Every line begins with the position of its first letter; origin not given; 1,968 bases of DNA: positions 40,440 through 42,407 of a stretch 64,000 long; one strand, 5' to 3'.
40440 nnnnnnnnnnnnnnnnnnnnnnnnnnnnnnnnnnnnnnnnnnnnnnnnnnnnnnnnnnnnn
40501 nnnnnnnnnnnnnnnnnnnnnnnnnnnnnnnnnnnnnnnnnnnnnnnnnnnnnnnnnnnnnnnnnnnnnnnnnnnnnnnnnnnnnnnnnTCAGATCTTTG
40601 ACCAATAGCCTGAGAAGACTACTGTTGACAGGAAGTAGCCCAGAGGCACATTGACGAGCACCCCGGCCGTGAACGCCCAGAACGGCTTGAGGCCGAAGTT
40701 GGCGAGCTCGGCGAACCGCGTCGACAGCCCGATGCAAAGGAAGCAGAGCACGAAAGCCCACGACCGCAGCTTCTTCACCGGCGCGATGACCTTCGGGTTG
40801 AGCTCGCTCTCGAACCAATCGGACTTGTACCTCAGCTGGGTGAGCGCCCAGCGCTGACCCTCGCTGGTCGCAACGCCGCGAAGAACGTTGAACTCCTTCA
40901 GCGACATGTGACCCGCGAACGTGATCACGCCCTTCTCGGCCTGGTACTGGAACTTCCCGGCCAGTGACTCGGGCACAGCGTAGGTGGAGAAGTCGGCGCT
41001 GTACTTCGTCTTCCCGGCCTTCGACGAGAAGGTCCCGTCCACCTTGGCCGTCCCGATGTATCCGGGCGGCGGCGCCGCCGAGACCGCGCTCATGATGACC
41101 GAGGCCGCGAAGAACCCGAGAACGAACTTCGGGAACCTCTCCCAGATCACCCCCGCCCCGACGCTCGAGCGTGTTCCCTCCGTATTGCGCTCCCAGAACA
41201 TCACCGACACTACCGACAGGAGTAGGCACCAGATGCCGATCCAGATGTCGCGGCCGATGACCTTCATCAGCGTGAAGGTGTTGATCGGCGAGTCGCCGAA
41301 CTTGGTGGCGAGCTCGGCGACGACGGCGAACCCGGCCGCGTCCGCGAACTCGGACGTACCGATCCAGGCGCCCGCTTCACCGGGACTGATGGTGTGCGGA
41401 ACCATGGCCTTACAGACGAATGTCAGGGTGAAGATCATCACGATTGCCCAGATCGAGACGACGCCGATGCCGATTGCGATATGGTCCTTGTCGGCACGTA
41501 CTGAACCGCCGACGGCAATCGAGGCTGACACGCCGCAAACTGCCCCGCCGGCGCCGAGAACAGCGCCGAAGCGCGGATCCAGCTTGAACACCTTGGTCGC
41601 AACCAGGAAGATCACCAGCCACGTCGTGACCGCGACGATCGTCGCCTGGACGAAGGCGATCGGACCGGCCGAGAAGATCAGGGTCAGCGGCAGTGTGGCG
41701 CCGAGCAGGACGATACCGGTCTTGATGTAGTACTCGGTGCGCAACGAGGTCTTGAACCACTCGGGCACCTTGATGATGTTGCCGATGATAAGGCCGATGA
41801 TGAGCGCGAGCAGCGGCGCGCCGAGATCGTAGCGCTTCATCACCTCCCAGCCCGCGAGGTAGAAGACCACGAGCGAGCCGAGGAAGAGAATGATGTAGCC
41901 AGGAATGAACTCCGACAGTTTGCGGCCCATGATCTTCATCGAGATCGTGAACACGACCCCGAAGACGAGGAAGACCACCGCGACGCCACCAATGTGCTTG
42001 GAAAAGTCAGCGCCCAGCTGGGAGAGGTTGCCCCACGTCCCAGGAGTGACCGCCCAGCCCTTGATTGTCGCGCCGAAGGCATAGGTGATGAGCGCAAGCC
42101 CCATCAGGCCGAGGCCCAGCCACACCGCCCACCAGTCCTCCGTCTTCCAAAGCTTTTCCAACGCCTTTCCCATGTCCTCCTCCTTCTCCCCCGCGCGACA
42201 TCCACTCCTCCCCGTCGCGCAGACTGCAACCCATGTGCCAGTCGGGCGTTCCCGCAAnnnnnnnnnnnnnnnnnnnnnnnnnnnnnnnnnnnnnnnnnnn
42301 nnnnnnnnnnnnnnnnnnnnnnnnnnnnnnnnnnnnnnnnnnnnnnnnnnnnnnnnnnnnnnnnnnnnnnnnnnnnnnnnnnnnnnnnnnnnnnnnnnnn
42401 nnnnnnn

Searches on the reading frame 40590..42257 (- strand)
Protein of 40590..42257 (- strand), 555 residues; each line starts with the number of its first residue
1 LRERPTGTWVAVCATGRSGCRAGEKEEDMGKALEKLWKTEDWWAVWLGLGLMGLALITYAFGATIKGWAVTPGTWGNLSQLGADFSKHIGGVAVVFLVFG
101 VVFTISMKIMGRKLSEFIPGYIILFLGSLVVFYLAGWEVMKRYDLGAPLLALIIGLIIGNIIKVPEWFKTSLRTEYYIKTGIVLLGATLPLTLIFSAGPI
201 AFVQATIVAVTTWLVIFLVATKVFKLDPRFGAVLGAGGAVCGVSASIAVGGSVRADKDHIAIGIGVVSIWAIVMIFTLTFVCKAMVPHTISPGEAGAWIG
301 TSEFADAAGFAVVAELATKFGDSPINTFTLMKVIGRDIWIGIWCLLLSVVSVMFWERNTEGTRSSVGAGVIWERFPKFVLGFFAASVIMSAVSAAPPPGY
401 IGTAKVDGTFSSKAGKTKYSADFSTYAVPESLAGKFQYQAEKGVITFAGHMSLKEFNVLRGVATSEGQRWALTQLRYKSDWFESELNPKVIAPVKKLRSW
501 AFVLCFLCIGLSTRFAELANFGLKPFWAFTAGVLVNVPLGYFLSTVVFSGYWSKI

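Call 7: search_protein_families(library=pfam, proteins=[window:40590-42257:-])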
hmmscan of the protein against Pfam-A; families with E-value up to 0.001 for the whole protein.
window:40590-42257:- (555 aa): 1 family
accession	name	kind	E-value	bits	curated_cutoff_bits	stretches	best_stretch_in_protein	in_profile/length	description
PF03601.19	Cons_hypoth698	-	1.2e-38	133.3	24.5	1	120-393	2-260/304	Conserved hypothetical protein 698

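Call 75: search_protein_families(library=ncbifam, max_evalue=0.0001, proteins=[window:40590-42173:-])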
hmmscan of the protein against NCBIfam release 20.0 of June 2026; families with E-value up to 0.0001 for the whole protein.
window:40590-42173:- (527 aa): 1 family
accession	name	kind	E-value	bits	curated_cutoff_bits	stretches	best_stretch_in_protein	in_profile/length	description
TIGR00698.1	TIGR00698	subfamily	5.1e-20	72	232.6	1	89-319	3-231/335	YeiH family putative sulfate export transporter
